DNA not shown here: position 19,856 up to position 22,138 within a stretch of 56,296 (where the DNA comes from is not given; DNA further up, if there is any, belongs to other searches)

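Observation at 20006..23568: Orphan two-gene operon: divergent GHKL/MORC-like ATPase fused to HTH modules, plus a 524-aa partner built from similar HTH-like modules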

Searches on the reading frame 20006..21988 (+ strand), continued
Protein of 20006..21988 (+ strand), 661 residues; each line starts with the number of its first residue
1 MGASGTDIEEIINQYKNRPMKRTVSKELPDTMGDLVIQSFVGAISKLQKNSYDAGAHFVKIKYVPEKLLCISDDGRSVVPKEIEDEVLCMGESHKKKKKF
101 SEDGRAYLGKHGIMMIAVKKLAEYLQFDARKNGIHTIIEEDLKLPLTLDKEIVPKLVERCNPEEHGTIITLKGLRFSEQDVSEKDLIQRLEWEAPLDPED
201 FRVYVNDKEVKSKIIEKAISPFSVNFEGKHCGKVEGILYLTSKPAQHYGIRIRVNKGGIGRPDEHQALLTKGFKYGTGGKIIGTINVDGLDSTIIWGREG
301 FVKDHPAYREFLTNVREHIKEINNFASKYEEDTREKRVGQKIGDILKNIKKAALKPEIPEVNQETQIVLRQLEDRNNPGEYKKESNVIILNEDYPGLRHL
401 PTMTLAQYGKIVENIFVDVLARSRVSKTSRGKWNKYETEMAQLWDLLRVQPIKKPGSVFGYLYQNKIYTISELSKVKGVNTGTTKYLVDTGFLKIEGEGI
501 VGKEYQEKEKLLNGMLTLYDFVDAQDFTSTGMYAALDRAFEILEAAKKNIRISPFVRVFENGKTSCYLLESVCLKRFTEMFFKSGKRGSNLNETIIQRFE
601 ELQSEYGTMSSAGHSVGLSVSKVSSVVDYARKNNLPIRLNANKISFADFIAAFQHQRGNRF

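Call 49: list_cluster_members(proteins=[L083:11874-12896:+, L090:2940-4229:+, L082:11955-13169:+, L087:2381-3664:+, L089:5307-6509:+, P0014, P0015, P0016, P0018, P0019])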
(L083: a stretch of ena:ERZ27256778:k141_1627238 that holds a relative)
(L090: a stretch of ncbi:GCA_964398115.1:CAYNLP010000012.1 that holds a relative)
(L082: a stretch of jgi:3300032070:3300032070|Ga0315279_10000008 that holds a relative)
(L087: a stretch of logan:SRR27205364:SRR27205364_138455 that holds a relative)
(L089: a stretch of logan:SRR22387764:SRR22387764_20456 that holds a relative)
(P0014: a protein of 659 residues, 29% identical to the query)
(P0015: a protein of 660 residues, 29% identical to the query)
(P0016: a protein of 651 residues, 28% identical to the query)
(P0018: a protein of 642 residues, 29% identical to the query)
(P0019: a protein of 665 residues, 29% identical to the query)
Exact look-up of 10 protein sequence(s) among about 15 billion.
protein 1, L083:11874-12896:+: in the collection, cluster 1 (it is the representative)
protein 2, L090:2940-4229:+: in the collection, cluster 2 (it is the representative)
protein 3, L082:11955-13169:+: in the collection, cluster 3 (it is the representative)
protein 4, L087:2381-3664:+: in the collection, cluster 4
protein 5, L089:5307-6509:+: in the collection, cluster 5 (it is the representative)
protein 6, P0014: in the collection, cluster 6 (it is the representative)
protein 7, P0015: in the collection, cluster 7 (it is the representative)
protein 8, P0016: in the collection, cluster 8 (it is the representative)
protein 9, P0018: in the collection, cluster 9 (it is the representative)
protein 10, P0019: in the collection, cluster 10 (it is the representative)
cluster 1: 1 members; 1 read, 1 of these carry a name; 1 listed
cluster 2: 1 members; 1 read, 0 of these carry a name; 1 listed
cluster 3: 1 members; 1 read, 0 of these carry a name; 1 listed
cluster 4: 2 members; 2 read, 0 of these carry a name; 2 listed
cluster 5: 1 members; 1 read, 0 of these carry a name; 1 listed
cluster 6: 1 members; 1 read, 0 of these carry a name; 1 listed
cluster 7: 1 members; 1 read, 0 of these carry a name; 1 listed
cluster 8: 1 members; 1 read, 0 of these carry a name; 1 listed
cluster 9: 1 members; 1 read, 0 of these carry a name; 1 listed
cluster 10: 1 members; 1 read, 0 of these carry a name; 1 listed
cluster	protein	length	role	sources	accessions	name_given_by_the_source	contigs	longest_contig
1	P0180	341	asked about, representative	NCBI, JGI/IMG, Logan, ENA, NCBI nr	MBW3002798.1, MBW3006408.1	sigma-70 family RNA polymerase sigma factor [Candidatus Woesearchaeota archaeon]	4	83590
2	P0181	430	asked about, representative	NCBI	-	-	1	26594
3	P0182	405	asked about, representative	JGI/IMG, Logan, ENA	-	-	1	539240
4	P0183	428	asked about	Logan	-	-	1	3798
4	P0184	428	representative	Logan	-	-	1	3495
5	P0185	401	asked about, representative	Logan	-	-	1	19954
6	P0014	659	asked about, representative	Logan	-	-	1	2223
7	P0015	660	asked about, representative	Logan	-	-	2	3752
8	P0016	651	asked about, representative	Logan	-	-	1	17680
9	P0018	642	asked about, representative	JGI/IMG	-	-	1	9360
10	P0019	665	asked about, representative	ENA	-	-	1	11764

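Call 53: predict_structure(alignment_id=A1)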
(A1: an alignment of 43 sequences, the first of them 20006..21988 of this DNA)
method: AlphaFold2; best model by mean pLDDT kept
length: 661 residues; sequences in the alignment: 43
mean_pLDDT: 88.9   pTM: 0.58
mean pLDDT of the five models: 88.9, 87.4, 86.6, 84.1, 83.0
residues with pLDDT >= 90: 434; 70-90: 181; 50-70: 32; < 50: 14
segments of 3 or more residues with pLDDT < 50: 1-4, 451-458
pLDDT, mean of each block of 10 residues (from residue 1): 63 92 82 69 91 94 96 95 90 83 84 89 97 96 91 95 95 96 92 76 95 75 94 93 85 87 86 78 92 85 96 94 90 88 95 91 96 94 96 93 89 96 74 84 82 47 90 90 96 94 93 94 85 91 93 94 94 92 74 90 95 90 95 95 94 91 60
secondary structure, 60 per line:
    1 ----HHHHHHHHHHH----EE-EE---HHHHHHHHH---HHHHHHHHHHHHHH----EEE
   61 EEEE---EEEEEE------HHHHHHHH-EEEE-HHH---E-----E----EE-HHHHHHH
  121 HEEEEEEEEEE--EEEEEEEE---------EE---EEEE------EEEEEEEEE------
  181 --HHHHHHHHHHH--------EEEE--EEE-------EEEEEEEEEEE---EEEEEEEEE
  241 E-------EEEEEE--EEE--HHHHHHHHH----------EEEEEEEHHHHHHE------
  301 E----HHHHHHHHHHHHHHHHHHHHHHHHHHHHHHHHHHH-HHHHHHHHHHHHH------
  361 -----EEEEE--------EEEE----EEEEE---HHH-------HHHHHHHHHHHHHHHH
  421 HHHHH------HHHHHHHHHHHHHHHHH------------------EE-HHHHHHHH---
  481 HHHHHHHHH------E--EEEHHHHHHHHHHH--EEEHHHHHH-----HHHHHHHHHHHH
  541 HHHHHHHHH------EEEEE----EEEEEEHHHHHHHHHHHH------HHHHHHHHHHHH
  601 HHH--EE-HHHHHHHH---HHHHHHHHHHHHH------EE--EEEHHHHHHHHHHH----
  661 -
elements in order: H5-15 H28-36 H40-53 E58-64 E68-73 H80-87 E89-92 H114-121 E122-131 E134-141 E156-159 E166-174 H183-193 E202-205 E208-210 E218-228 E232-241 E249-254 E257-259 H262-270 E281-287 H288-293 H306-340 H342-354 E366-370 E379-382 E387-391 H405-425 H432-448 H470-477 H481-489 E499-501 H502-512 E515-517 H518-523 H529-549 E556-560 E565-570 H571-582 H589-603 H609-616 H620-632 E643-645 H646-656

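Call 56: fold_search(model_id=the predicted structure, library=pdb)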
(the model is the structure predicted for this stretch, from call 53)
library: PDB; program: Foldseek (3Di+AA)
matches with E <= 10: 986; with E <= 0.001: 414
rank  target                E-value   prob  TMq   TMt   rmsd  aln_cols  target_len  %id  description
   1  9a6t_B                5.0e-13  1.00  0.33  0.35  12.8       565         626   12  Integrative model of DNAK-HTPG by crosslinking MS and deep learning (released 2024-09-18)
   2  6xg6_B                8.6e-13  1.00  0.33  0.35  12.5       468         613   12  Full-length human mitochondrial Hsp90 (TRAP1) with ADP-BeF3 (released 2020-09-30)
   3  5uls_B                9.0e-13  1.00  0.33  0.34  13.7       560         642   13  Structure of GRP94 in the active conformation (released 2017-09-27)
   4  6rkw_B                1.0e-12  1.00  0.30  0.26  34.1       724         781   12  CryoEM structure of the complete E. coli DNA Gyrase complex bound to a 130 bp DNA duplex (released 2019-11-06)
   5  8gae_B                1.6e-12  1.00  0.31  0.32  18.8       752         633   10  Hsp90 provides platform for CRaf dephosphorylation by PP5 (released 2023-04-26)
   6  9n2k_B                1.8e-12  1.00  0.32  0.58   5.9       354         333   13  N-terminal domain of Bacillus subtilis MutL bound to ADP (released 2026-01-07)
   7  6d14_A                2.0e-12  1.00  0.29  0.32  16.4       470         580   11  Zebrafish TRAP1 bound to AMPPNP and calcium in the asymmetric closed state (released 2018-04-25)
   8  9cdj_A                2.3e-12  1.00  0.35  0.49   5.0       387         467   13  MORC2 ATPase with DNA (released 2025-07-09)
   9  5uls_A                3.1e-12  1.00  0.35  0.35  17.6       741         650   12  Structure of GRP94 in the active conformation (released 2017-09-27)
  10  6o1e                  3.2e-12  1.00  0.37  0.54   5.0       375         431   15  The crystal structure of human MORC3 ATPase-CW in complex with AMPPNP (released 2019-03-20)
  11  5ix2_B                3.2e-12  1.00  0.33  0.50   6.2       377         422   14  Crystal structure of mouse Morc3 ATPase-CW cassette in complex with AMPPNP and unmodified H3 peptide (released 2016-08-17)
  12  9cdj_B                3.6e-12  1.00  0.37  0.51   4.7       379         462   13  MORC2 ATPase with DNA (released 2025-07-09)
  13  9cdh_B                3.8e-12  1.00  0.34  0.47   5.4       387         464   13  MORC2 PD mutant with DNA (released 2025-07-09)
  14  5ix1_A                4.4e-12  1.00  0.33  0.50   5.9       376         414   14  Crystal structure of mouse Morc3 ATPase-CW cassette in complex with AMPPNP and H3K4me3 peptide (released 2016-08-17)
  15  9kqn_A                4.4e-12  1.00  0.32  0.34  19.3       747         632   10  Hsp90-Cdc37-PINK1 complex (released 2025-10-15)
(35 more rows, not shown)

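Call 88: search_protein_families(library=phrogs, proteins=[window:20006-21988:+, P0183, L086:3662-5098:+], max_evalue=0.1)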
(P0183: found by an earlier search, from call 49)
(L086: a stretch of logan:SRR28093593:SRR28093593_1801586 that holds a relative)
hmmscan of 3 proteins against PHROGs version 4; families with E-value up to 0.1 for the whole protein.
window:20006-21988:+ (661 aa): 1 family
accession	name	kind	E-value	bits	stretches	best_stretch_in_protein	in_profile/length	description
phrog_6203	-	unknown function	1.6e-13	51.1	1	38-213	24-206/644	-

P0183 (428 aa): 9 families
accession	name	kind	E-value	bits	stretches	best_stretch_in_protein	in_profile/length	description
phrog_351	-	transcription regulation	3.6e-57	195.6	2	179-426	498-731/928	RNA polymerase sigma factor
phrog_36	-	transcription regulation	1.8e-06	28.7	1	325-426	90-191/220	transcriptional regulator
phrog_1740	-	transcription regulation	4e-06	26.6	1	346-422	145-216/567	RNA polymerase sigma factor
phrog_1190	-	transcription regulation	0.031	15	1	344-422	87-159/167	RNA polymerase sigma factor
phrog_3512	-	transcription regulation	0.038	15.2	0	367-419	63-110/130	sigma factor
phrog_1058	-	unknown function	0.042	14.9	1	363-421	77-130/134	-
phrog_17569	-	transcription regulation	0.068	13.5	0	186-262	166-241/341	RNA polymerase sigma factor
phrog_16598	-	unknown function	0.081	13.8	0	405-417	18-30/37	-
phrog_23028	-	unknown function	0.09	13.9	0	361-380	4-23/56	-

L086:3662-5098:+ (478 aa): 0 families

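Call 95: search_solved_structures(query=P0183, max_evalue=0.00001)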
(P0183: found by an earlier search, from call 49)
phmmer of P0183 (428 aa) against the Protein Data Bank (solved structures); distinct sequences matched with E-value up to 0.00001: 75 (the best 60 are shown).
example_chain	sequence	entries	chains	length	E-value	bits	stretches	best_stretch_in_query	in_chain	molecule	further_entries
7l7b_F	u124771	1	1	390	7.4e-46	160.2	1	73-426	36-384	RNA polymerase sigma factor SigA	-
7ckq_F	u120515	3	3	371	2.2e-43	152.1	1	141-426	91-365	RNA polymerase sigma factor SigA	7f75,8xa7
8x6f_E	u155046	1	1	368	2.9e-42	148.4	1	141-426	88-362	RNA polymerase sigma factor SigA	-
8gzg_F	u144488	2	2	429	2.4e-39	138.8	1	183-418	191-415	RNA polymerase sigma factor SigA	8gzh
9dvs_G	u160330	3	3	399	7.3e-39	137.2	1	184-418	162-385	RNA polymerase sigma factor SigA1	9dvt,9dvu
8h3v_G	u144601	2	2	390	9e-39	136.9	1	183-418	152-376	RNA polymerase sigma factor SigA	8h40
1l9u_H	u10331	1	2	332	1.4e-37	133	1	183-418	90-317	SIGMA FACTOR SIGA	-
4xln_F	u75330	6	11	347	1.8e-37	132.6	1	183-418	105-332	RNA polymerase sigma factor SigA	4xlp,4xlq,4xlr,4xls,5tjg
1l9z_H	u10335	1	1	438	1e-36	130.1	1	183-418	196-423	SIGMA FACTOR SIGA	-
6n60_F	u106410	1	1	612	9.7e-36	126.9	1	183-419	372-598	RNA polymerase sigma factor RpoD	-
8ftd_L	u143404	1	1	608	1e-35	126.8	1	183-419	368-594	RNA polymerase sigma factor RpoD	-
6n61_F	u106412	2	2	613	1e-35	126.8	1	183-419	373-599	RNA polymerase sigma factor RpoD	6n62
3dxj_F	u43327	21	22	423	1.1e-35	126.8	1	182-418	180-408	RNA polymerase pricipal sigma factor (RpoD); CHAIN F, P | RNA polymerase sigma factor | RNA polymerase sigma factor SigA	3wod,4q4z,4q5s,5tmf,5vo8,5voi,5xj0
1iw7_F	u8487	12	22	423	1.1e-35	126.8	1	182-418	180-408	RNA polymerase sigma-70 subunit | principal sigma factor | DNA-directed RNA polymerase sigma chain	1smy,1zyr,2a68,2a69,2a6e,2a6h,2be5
4g7h_F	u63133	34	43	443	1.2e-35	126.6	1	182-418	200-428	RNA polymerase sigma factor | DNA directed RNA polymerase sigma factor A | RNA polymerase sigma factor SigA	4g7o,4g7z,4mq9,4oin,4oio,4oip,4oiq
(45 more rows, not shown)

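Call 97: find_encoding_contigs(protein=P0008, flank=6000, max_places=1)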
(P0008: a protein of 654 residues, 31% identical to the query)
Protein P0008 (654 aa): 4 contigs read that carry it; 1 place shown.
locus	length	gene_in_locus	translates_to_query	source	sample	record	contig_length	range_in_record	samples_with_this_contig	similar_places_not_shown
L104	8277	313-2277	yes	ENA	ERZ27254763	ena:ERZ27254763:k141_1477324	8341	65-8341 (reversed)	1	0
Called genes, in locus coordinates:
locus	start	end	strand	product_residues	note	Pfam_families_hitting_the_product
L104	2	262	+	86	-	?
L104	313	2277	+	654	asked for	PF13589:HATPase_c_3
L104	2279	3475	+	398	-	PF04545:Sigma70_r4 (weak)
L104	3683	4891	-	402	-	PF00999:Na_H_Exchanger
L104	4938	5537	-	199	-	PF00881:Nitroreductase, PF14512:TM1586_NiRdase (faint)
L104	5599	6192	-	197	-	-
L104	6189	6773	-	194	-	PF01569:PAP2, PF14378:PAP2_3 (weak)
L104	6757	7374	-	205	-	PF09335:VTT_dom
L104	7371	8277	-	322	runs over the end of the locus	?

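Call 98: find_encoding_contigs(protein=P0016, flank=6000, max_places=1)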
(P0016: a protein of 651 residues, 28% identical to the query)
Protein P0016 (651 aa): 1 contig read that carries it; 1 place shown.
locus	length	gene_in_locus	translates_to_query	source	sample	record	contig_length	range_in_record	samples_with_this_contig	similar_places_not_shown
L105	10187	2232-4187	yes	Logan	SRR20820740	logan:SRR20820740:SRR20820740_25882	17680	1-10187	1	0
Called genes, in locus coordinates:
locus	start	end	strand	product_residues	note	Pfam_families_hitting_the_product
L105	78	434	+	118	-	PF04266:ASCH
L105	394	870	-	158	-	PF00583:Acetyltransf_1, PF13673:Acetyltransf_10 (weak), PF13508:Acetyltransf_7 (weak)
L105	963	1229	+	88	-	PF04014:MazE_antitoxin (weak)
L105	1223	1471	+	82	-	PF05016:ParE_toxin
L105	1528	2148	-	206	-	PF14528:LAGLIDADG_3 (weak)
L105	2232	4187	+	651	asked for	PF13589:HATPase_c_3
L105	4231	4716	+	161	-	-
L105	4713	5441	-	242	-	PF00149:Metallophos (weak)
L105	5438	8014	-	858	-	PF04851:ResIII (weak), PF00270:DEAD, PF00271:Helicase_C, PF22590:Cas3-like_C_2 (weak), PF19306:WHD_Lhr, PF08494:DEAD_assoc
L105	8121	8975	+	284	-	PF06745:ATPase (faint), PF05707:Zot (faint)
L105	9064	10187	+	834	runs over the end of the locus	-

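Call 99: find_encoding_contigs(protein=P0019, flank=6000, max_places=1)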
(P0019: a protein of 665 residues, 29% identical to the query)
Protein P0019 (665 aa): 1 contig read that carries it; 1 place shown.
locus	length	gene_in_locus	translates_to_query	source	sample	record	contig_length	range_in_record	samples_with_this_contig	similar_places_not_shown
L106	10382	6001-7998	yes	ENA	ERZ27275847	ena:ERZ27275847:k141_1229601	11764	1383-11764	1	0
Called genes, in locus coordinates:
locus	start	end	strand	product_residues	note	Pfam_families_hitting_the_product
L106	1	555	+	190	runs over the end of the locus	PF01300:Sua5_yciO_yrdC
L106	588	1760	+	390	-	-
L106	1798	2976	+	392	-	PF12705:PDDEXK_1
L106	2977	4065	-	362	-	PF05559:DUF763, PF00633:HHH (faint)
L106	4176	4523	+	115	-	-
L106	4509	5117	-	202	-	PF02151:UVR (weak)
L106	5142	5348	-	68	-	-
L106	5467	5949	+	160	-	PF03358:FMN_red (weak), PF12641:Flavodoxin_3 (weak), PF12682:Flavodoxin_4, PF12724:Flavodoxin_5 (faint)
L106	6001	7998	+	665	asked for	PF13589:HATPase_c_3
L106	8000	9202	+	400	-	PF04542:Sigma70_r2 (faint), PF04545:Sigma70_r4 (weak)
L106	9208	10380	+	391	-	?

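Call 100: find_encoding_contigs(protein=P0011, flank=6000, max_places=1)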
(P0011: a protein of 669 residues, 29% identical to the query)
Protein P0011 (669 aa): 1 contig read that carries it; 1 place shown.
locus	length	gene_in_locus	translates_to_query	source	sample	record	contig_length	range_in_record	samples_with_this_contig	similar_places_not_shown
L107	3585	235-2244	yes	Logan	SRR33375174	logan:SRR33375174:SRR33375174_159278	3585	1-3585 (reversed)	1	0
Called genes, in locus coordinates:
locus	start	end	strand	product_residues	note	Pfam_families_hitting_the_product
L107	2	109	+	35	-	?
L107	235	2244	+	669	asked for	PF13589:HATPase_c_3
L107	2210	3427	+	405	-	PF04542:Sigma70_r2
